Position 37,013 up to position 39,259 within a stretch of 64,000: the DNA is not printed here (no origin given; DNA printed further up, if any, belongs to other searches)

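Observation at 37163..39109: KpsM-type ABC-2 permease carrying a ~350-aa N-terminal TPR domain, with no partner ATPase nearby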

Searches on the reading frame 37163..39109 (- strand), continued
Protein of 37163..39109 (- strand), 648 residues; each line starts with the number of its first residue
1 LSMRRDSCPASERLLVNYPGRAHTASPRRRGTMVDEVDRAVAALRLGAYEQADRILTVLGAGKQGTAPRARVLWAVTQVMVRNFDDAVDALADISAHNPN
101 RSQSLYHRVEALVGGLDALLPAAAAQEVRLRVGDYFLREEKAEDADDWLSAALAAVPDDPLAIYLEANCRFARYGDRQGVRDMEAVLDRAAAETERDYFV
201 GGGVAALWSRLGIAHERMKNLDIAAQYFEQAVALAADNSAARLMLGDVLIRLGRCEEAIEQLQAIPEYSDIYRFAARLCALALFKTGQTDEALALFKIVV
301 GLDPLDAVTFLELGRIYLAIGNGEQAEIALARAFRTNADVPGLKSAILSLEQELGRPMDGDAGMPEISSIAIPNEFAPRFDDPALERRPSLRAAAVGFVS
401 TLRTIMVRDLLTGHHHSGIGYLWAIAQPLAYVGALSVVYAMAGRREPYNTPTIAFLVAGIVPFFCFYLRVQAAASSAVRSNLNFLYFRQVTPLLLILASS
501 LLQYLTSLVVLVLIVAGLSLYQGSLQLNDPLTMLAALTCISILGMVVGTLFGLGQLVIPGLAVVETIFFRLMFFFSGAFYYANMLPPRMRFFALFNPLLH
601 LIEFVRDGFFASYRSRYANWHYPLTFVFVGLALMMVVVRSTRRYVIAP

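Call 16: find_encoding_contigs(protein=P0006, flank=10000, max_places=1)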
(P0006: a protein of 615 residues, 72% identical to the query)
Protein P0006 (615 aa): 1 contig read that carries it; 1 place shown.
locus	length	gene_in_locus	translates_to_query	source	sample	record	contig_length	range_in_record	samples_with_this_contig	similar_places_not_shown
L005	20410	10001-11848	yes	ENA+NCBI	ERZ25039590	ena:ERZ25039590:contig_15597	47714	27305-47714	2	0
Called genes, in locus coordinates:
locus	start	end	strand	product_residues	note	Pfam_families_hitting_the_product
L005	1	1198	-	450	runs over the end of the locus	PF12390:Se-cys_synth_N, PF03841:SelA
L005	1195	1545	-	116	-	-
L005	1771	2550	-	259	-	PF00586:AIRS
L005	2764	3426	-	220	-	PF07992:Pyr_redox_2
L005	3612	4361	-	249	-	PF07758:DUF1614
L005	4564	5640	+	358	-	-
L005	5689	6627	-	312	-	PF00135:COesterase, PF20434:BD-FAE, PF07859:Abhydrolase_3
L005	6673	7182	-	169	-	PF07883:Cupin_2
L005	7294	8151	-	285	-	PF00497:SBP_bac_3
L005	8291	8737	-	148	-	PF00571:CBS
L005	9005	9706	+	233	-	PF00027:cNMP_binding, PF13545:HTH_Crp_2, PF00325:Crp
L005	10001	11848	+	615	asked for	PF12895:ANAPC3 (faint), PF13428:TPR_14 (faint), PF00515:TPR_1 (weak), PF07719:TPR_2 (weak), PF14559:TPR_19, PF13432:TPR_16 (weak), PF14559:TPR_19 (weak), PF01061:ABC2_membrane (weak), +9 more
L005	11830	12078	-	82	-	-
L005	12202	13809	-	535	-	PF00083:Sugar_tr, PF07690:MFS_1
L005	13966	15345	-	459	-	PF25917:BSH_RND, PF25919:BSH_CusB (weak), PF25973:BSH_CzcB (faint), PF25876:HH_MFP_RND (weak)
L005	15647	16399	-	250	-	PF05368:NmrA (weak), PF13460:NAD_binding_10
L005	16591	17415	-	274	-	PF13489:Methyltransf_23, PF01209:Ubie_methyltran, PF02353:CMAS (weak), PF08241:Methyltransf_11, PF08242:Methyltransf_12, PF13649:Methyltransf_25, PF13847:Methyltransf_31, PF20922:Anamorsin_N (weak)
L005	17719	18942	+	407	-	PF07394:DUF1501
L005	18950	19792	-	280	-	PF25917:BSH_RND, PF25973:BSH_CzcB (faint), PF25878:HH_AAEA_pHBA (weak), PF25963:Beta-barrel_AAEA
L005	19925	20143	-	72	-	PF07869:DUF1656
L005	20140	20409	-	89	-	?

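Call 17: find_encoding_contigs(protein=P0016, flank=10000, max_places=1)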
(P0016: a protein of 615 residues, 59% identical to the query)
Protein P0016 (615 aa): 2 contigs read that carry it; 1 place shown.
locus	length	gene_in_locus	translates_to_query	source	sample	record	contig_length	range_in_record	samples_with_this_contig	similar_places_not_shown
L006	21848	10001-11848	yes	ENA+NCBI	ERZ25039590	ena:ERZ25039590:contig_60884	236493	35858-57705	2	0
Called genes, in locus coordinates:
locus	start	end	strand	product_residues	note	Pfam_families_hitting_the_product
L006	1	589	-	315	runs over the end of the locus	PF13011:LZ_Tnp_IS481, PF13384:HTH_23 (weak), PF13518:HTH_28, PF13551:HTH_29, PF13565:HTH_32 (weak), PF00665:rve, PF13683:rve_3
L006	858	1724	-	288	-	-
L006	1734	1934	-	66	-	-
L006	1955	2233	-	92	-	-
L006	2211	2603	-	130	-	-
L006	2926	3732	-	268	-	-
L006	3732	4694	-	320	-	PF13692:Glyco_trans_1_4, PF00534:Glycos_transf_1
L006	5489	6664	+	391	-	PF02350:Epimerase_2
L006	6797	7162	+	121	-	-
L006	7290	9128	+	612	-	PF02563:Poly_export, PF22461:SLBB_2 (faint), PF10531:SLBB (faint)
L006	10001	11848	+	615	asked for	PF07719:TPR_2 (faint), PF13174:TPR_6 (faint), PF13181:TPR_8 (faint), PF13428:TPR_14 (faint), PF12895:ANAPC3 (weak), PF13432:TPR_16 (weak), PF14559:TPR_19, PF01061:ABC2_membrane, +6 more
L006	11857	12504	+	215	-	PF00005:ABC_tran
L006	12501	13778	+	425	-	-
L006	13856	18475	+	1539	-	PF13489:Methyltransf_23 (weak), PF08241:Methyltransf_11, PF13649:Methyltransf_25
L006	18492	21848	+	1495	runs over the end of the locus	PF00534:Glycos_transf_1, PF13524:Glyco_trans_1_2 (weak), PF13692:Glyco_trans_1_4, PF13439:Glyco_transf_4 (weak), PF13579:Glyco_trans_4_4 (weak), PF00534:Glycos_transf_1, PF13692:Glyco_trans_1_4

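Call 18: find_encoding_contigs(protein=P0023, flank=10000, max_places=1)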
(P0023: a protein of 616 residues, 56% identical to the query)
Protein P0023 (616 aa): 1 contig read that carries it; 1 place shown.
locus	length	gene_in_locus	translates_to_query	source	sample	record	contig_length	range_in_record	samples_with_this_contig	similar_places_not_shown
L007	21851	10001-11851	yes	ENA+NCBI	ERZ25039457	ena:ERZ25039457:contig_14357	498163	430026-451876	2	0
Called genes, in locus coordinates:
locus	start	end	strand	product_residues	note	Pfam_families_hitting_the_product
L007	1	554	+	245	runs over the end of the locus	-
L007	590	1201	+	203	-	-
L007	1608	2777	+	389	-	PF08323:Glyco_transf_5, PF13439:Glyco_transf_4, PF13579:Glyco_trans_4_4 (weak), PF00534:Glycos_transf_1, PF13692:Glyco_trans_1_4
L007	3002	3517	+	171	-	PF13384:HTH_23, PF13518:HTH_28 (weak), PF13551:HTH_29, PF13565:HTH_32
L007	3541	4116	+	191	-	PF13358:DDE_3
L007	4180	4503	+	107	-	PF05717:TnpB_IS66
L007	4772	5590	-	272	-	PF00078:RVT_1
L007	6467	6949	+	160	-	PF13007:LZ_Tnp_IS66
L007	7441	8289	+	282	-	PF03050:DDE_Tnp_IS66 (weak), PF13817:DDE_Tnp_IS66_C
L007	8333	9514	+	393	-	PF02350:Epimerase_2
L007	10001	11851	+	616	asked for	PF00515:TPR_1 (faint), PF07719:TPR_2 (faint), PF12895:ANAPC3 (faint), PF13174:TPR_6 (faint), PF13176:TPR_7 (faint), PF13181:TPR_8 (faint), PF14559:TPR_19 (weak), PF01061:ABC2_membrane, +6 more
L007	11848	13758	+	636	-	PF00005:ABC_tran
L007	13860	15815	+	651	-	-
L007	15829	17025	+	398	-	PF00534:Glycos_transf_1 (faint), PF13524:Glyco_trans_1_2 (weak)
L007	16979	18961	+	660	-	PF13439:Glyco_transf_4 (faint)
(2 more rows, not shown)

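Call 19: find_encoding_contigs(protein=P0004, flank=10000, max_places=2)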
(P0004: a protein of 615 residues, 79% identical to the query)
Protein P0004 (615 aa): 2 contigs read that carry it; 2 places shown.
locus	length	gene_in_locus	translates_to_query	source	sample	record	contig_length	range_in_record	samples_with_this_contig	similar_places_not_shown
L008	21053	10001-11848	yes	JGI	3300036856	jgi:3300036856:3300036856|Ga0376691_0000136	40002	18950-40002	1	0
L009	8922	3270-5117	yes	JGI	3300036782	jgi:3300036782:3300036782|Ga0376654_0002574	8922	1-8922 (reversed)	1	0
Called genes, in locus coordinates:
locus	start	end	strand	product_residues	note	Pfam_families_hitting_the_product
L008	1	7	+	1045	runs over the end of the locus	PF00912:Transgly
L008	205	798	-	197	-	PF05494:MlaC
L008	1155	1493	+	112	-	-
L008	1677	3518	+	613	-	PF19291:TREH_N, PF00723:Glyco_hydro_15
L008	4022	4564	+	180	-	PF03473:MOSC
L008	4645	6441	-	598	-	PF02129:Peptidase_S15, PF08530:PepX_C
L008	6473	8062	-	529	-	PF00083:Sugar_tr, PF07690:MFS_1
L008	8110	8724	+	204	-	-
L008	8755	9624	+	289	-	PF01794:Ferric_reduct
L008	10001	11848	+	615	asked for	PF00515:TPR_1 (faint), PF07719:TPR_2 (faint), PF12895:ANAPC3 (faint), PF13174:TPR_6 (faint), PF13176:TPR_7 (faint), PF13432:TPR_16 (weak), PF14559:TPR_19 (weak), PF01061:ABC2_membrane, +5 more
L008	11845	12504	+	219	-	PF00005:ABC_tran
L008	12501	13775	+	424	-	-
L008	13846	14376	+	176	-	PF07963:N_methyl, PF08334:T2SSG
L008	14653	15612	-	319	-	PF04909:Amidohydro_2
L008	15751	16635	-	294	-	PF02673:BacA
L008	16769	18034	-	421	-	PF14696:Glyoxalase_5, PF13468:Glyoxalase_3 (faint), PF00903:Glyoxalase, PF13669:Glyoxalase_4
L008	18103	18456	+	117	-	-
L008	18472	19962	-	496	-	PF11794:HpaB_N, PF03241:HpaB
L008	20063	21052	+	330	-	?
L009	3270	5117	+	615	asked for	PF00515:TPR_1 (faint), PF07719:TPR_2 (faint), PF12895:ANAPC3 (faint), PF13174:TPR_6 (faint), PF13176:TPR_7 (faint), PF13432:TPR_16 (weak), PF14559:TPR_19 (weak), PF01061:ABC2_membrane, +5 more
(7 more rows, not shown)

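Call 20: find_encoding_contigs(protein=P0007, flank=10000, max_places=2)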
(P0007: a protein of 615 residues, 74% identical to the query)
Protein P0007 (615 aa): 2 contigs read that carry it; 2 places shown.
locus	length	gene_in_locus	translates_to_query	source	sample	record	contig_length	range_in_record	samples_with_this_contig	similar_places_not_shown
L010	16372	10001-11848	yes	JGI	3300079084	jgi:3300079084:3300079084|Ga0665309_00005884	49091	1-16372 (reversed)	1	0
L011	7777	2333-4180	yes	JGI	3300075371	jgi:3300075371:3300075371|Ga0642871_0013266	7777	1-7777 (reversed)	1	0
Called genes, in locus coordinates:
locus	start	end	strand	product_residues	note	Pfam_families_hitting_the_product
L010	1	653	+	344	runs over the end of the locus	PF01408:GFO_IDH_MocA, PF22725:GFO_IDH_MocA_C3, PF02894:GFO_IDH_MocA_C (weak)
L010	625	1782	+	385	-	PF13439:Glyco_transf_4 (weak)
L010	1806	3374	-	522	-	PF13579:Glyco_trans_4_4, PF13439:Glyco_transf_4, PF00534:Glycos_transf_1, PF13692:Glyco_trans_1_4, PF13524:Glyco_trans_1_2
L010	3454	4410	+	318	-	PF13692:Glyco_trans_1_4, PF00534:Glycos_transf_1 (weak)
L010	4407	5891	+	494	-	-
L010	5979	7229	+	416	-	PF02350:Epimerase_2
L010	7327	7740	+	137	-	-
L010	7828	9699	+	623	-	PF02563:Poly_export, PF22461:SLBB_2 (faint), PF10531:SLBB (faint)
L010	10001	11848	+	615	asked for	PF13428:TPR_14 (faint), PF07719:TPR_2 (faint), PF12895:ANAPC3 (faint), PF14559:TPR_19, PF13432:TPR_16 (weak), PF14559:TPR_19 (weak), PF12698:ABC2_membrane_3 (weak), PF01061:ABC2_membrane, +8 more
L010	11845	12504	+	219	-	PF00005:ABC_tran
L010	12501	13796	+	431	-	-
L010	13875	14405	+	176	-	PF07963:N_methyl, PF08334:T2SSG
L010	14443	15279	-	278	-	PF21687:T2SSK_1st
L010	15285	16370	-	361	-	?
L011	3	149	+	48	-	?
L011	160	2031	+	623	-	PF02563:Poly_export, PF22461:SLBB_2 (faint), PF10531:SLBB (faint)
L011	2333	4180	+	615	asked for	PF13428:TPR_14 (faint), PF07719:TPR_2 (faint), PF12895:ANAPC3 (faint), PF14559:TPR_19, PF13432:TPR_16 (weak), PF14559:TPR_19 (weak), PF12698:ABC2_membrane_3 (weak), PF01061:ABC2_membrane, +8 more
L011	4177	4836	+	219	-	PF00005:ABC_tran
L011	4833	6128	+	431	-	-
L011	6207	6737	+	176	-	PF07963:N_methyl, PF08334:T2SSG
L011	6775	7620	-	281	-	PF21687:T2SSK_1st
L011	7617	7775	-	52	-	?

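Call 21: find_encoding_contigs(protein=P0003, flank=10000, max_places=1)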
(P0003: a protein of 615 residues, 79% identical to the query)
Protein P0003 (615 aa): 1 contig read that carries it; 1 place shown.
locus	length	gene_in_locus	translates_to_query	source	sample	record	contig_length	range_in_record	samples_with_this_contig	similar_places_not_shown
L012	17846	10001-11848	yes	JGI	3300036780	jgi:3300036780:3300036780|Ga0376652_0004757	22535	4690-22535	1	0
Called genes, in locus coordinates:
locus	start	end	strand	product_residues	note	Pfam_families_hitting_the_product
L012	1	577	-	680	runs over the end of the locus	PF13188:PAS_8 (faint), PF08448:PAS_4 (faint), PF12860:PAS_7, PF00512:HisKA, PF02518:HATPase_c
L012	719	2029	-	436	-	PF05221:AdoHcyase, PF00670:AdoHcyase_NAD, PF02826:2-Hacid_dh_C (faint)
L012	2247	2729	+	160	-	PF01047:MarR, PF12802:MarR_2, PF13412:HTH_24 (weak), PF12840:HTH_20 (weak)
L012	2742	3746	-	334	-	PF00710:Asparaginase, PF17763:Asparaginase_C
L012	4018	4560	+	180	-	PF03473:MOSC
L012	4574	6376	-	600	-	PF02129:Peptidase_S15, PF08530:PepX_C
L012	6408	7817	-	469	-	PF00083:Sugar_tr, PF07690:MFS_1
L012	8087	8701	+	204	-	-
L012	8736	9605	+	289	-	PF01794:Ferric_reduct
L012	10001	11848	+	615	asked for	PF12895:ANAPC3 (faint), PF13174:TPR_6 (faint), PF13176:TPR_7 (faint), PF13181:TPR_8 (faint), PF13428:TPR_14 (faint), PF13432:TPR_16 (weak), PF14559:TPR_19 (weak), PF01061:ABC2_membrane (weak), +4 more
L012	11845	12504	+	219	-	PF00005:ABC_tran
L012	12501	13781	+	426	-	-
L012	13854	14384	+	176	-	PF07963:N_methyl, PF08334:T2SSG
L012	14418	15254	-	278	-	PF21687:T2SSK_1st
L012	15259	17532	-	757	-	PF21305:type_II_gspD_N0, PF03958:Secretin_N, PF00263:Secretin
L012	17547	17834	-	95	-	PF28060:XpsN (weak)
